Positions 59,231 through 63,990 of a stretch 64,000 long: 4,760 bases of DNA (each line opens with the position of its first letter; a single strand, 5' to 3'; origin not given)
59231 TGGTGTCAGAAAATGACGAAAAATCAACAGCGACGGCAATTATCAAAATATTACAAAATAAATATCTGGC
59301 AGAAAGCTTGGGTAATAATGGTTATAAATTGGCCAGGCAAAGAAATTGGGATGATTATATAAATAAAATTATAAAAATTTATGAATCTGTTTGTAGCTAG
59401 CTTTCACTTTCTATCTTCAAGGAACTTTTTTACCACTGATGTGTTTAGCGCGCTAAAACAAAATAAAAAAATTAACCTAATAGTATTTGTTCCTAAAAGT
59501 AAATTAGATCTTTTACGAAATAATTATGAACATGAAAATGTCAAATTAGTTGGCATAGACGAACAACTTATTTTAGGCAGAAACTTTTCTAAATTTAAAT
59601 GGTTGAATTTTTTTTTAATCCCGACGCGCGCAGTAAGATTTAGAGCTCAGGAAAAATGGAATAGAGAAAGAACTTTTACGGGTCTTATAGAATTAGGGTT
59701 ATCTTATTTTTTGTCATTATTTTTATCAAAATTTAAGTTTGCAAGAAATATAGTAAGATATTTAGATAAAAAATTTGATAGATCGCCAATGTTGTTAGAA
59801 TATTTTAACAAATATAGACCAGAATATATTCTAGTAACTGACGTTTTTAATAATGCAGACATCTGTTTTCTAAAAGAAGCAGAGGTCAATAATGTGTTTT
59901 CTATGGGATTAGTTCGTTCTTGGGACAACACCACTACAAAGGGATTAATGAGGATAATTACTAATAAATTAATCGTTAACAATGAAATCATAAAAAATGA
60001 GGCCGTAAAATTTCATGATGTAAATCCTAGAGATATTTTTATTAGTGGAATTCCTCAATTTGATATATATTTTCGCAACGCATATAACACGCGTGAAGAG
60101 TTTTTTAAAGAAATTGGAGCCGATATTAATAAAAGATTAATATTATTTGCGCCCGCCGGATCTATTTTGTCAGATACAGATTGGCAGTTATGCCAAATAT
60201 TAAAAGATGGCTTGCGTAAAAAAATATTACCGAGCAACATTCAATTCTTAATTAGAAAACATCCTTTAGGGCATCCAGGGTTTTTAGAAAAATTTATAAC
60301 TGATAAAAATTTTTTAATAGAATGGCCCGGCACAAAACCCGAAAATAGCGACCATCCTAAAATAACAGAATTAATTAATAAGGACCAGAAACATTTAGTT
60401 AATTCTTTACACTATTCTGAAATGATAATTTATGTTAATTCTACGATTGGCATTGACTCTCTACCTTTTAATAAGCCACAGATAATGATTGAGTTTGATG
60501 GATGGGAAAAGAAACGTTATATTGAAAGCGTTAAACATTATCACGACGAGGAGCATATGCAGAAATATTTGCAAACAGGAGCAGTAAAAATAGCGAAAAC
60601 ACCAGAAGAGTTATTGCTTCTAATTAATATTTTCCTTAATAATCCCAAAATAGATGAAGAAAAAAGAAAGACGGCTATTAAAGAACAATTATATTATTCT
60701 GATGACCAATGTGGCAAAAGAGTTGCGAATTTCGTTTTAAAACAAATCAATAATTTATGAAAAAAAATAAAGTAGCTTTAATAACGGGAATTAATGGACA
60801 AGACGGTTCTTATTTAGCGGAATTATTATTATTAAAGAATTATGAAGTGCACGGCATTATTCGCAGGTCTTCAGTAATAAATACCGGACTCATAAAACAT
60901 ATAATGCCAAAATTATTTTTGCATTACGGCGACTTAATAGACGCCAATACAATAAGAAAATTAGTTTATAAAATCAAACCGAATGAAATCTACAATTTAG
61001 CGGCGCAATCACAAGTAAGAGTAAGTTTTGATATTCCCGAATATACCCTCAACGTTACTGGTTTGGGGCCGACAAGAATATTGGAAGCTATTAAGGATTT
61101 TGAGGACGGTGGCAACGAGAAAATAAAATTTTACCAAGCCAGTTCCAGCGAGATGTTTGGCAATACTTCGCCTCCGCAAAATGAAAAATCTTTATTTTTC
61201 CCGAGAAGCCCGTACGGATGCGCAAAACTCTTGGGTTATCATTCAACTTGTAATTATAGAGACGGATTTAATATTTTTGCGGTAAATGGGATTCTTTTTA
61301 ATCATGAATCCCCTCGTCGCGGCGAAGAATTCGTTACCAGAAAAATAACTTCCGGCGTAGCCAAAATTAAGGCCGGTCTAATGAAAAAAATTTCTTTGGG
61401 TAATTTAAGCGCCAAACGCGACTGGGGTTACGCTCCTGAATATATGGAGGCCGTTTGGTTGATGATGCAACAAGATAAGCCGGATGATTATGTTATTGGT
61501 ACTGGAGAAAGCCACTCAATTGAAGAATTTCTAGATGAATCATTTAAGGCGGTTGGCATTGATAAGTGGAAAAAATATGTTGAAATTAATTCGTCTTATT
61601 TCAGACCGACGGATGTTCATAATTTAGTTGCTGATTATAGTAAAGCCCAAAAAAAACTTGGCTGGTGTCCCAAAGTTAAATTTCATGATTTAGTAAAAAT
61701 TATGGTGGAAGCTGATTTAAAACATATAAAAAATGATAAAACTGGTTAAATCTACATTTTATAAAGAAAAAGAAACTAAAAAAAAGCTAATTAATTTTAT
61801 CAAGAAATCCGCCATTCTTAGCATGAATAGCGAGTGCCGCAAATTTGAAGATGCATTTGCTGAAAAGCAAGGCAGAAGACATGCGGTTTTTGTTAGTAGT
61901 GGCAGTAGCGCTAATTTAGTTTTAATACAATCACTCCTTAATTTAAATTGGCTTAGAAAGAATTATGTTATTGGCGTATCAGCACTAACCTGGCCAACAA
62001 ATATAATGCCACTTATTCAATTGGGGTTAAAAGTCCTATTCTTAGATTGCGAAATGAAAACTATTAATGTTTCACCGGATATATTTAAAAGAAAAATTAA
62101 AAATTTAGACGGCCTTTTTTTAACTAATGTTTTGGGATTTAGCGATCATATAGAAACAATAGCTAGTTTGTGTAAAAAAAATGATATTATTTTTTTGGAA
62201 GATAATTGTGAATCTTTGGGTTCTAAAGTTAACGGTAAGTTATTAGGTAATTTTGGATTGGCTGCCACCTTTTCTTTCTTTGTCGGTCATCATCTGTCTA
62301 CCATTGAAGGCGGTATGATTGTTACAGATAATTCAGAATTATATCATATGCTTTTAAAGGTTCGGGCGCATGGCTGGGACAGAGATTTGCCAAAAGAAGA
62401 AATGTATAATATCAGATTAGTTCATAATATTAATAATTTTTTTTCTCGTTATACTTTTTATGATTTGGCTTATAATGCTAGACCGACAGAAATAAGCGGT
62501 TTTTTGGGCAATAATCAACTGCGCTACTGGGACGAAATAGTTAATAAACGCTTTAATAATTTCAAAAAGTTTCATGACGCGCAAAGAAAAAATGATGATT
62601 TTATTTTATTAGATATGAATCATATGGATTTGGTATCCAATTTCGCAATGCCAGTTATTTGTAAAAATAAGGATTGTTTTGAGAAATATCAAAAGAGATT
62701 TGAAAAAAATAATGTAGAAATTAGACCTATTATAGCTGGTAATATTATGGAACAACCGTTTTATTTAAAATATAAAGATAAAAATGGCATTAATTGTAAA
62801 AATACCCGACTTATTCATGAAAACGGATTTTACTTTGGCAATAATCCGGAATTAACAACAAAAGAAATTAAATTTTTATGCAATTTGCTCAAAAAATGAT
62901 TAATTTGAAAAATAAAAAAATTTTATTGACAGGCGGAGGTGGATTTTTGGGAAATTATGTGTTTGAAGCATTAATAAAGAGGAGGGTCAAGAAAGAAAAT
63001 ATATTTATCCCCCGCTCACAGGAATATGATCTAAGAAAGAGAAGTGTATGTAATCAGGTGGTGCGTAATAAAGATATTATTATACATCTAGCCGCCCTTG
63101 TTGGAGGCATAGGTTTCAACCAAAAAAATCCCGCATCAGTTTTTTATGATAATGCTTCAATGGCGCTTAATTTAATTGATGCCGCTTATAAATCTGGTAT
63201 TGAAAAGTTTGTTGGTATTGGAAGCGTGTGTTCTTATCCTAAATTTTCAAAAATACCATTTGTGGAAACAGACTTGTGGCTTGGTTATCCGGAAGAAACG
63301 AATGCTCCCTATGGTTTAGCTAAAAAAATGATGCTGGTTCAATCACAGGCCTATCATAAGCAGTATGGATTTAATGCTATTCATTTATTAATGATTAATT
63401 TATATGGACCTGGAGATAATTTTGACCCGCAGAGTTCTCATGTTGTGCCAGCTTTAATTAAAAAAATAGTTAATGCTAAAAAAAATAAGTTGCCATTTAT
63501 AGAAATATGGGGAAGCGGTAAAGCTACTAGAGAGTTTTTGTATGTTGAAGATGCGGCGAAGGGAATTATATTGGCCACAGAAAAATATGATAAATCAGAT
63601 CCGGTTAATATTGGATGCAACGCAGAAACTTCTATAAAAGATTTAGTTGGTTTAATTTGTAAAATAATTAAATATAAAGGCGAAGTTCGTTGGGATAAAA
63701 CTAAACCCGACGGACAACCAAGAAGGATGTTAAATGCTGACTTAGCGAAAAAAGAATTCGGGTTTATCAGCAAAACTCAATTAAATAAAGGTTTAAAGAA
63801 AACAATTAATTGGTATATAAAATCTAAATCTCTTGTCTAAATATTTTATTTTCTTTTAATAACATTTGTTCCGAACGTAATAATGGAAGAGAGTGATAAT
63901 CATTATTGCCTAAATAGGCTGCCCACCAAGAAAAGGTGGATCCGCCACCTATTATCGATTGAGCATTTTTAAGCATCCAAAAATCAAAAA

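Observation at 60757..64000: Gmd + ColD-like 3-dehydratase (His-for-Lys) + Fcl/ColC-like reductase + GT11-like transferase: candidate GDP-3,6-dideoxyhexose (colitose-type) pathway and its transferase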

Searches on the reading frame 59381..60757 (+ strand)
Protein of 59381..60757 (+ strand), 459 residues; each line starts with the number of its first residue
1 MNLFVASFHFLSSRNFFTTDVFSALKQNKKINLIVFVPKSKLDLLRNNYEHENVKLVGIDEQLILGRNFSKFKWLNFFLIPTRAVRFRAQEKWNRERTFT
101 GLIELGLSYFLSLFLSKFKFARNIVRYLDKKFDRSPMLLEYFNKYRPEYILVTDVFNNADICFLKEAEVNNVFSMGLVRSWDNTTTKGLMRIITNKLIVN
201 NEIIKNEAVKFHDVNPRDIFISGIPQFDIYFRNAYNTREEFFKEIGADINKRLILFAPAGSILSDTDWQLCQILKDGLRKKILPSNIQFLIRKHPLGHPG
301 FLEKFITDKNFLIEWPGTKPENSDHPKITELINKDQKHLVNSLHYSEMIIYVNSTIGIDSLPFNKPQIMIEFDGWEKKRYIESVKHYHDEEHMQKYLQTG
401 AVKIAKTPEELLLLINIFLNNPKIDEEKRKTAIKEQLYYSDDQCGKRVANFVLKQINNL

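Call 58: search_protein_families(library=pfam, proteins=[window:59381-60757:+], max_evalue=0.0001)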
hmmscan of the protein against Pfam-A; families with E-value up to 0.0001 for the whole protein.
window:59381-60757:+ (459 aa): 1 family
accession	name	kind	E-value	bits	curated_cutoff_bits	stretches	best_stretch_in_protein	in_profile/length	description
PF04464.20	Glyphos_transf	-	4.1e-09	36.3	22.1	1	194-454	135-367/367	CDP-Glycerol:Poly(glycerophosphate) glycerophosphotransferase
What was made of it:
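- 59381..60760 (+): Context: TagB/TagF-family glycerophosphotransferase-like gene directly upstream. It overlaps the gmd start by 4 nt and is probably in the same operon. PF04464 Glyphos_transf, 36.3 bits against a cutoff of 22.1 (call 58).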

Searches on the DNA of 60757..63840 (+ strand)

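Call 19: search_dna_similar(query=window:60757-63840:+, collection=ecoli_genomes, mode=distant, max_rows=20, max_evalue=0.001)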
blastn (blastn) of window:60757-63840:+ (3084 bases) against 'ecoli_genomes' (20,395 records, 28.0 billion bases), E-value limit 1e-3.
Records with a match: 3395; places in all: 3608; records where one place covers at least 80% of the query: 0.
Genomes with a match: 3395 of 5426; with a place that covers at least 80% of the query: 0. Places per genome that has any: lowest 1, median 1, highest 2. On chromosomes: 3607 places; on plasmids: 1.
Best place of each record, by identity: 80-90% 3356; 60-80% 39.
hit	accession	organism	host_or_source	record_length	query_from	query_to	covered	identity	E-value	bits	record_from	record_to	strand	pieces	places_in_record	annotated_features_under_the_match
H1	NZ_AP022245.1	Escherichia coli strain WP8-S18-CRE-02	-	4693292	13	147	4%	73.5%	6e-10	77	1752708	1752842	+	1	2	gmd: GDP-mannose 4,6-dehydratase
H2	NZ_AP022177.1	Escherichia coli strain WP7-S17-ESBL-04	-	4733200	13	147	4%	73.5%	6e-10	77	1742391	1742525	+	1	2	gmd: GDP-mannose 4,6-dehydratase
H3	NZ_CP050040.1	Escherichia coli strain 63-2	broiler chicken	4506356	13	147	4%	73.5%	6e-10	77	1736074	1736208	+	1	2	gmd: GDP-mannose 4,6-dehydratase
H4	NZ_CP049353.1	Escherichia coli strain T28R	pet dog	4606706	13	147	4%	73.5%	6e-10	77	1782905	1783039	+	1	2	gmd: GDP-mannose 4,6-dehydratase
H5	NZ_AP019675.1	Escherichia coli strain GSH8M-2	-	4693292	13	147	4%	73.5%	6e-10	77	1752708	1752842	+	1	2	gmd: GDP-mannose 4,6-dehydratase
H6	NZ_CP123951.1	Escherichia coli strain TL012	Collected from calf feces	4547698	13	147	4%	73.5%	6e-10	77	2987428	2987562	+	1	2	gmd: GDP-mannose 4,6-dehydratase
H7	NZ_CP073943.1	Escherichia coli strain MB52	Poultry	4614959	13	147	4%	73.5%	6e-10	77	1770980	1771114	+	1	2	gmd: GDP-mannose 4,6-dehydratase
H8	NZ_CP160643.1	Escherichia coli strain PEC1003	Sewage water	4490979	13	147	4%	73.5%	6e-10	77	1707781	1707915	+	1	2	gmd: GDP-mannose 4,6-dehydratase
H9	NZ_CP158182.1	Escherichia coli strain EC0885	Homo sapiens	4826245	13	147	4%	73.5%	6e-10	77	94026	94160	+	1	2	gmd: GDP-mannose 4,6-dehydratase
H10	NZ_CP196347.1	Escherichia coli strain C3728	Homo sapiens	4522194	13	147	4%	73.5%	6e-10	77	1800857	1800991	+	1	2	gmd: GDP-mannose 4,6-dehydratase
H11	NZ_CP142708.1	Escherichia coli strain T28R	dog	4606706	13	147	4%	73.5%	6e-10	77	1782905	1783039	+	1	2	gmd: GDP-mannose 4,6-dehydratase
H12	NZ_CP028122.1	Escherichia coli O43 str. RM10042 strain RM10042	Bos taurus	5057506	8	101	3%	82.1%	3e-14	92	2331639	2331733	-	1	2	gmd: GDP-mannose 4,6-dehydratase | glycosyltransferase family 4 protein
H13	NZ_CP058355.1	Escherichia coli strain AMSCJX03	Giant Panda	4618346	8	101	3%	82.1%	3e-14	92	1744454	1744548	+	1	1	gmd: GDP-mannose 4,6-dehydratase | glycosyltransferase family 4 protein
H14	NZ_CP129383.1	Escherichia coli strain STEC434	Homo sapiens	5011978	8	101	3%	82.1%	3e-14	92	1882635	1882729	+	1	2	gmd: GDP-mannose 4,6-dehydratase | glycosyltransferase family 4 protein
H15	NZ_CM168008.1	Escherichia coli strain PEC408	Sus scrofa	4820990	8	101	3%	82.1%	3e-14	92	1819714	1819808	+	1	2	gmd: GDP-mannose 4,6-dehydratase | glycosyltransferase family 4 protein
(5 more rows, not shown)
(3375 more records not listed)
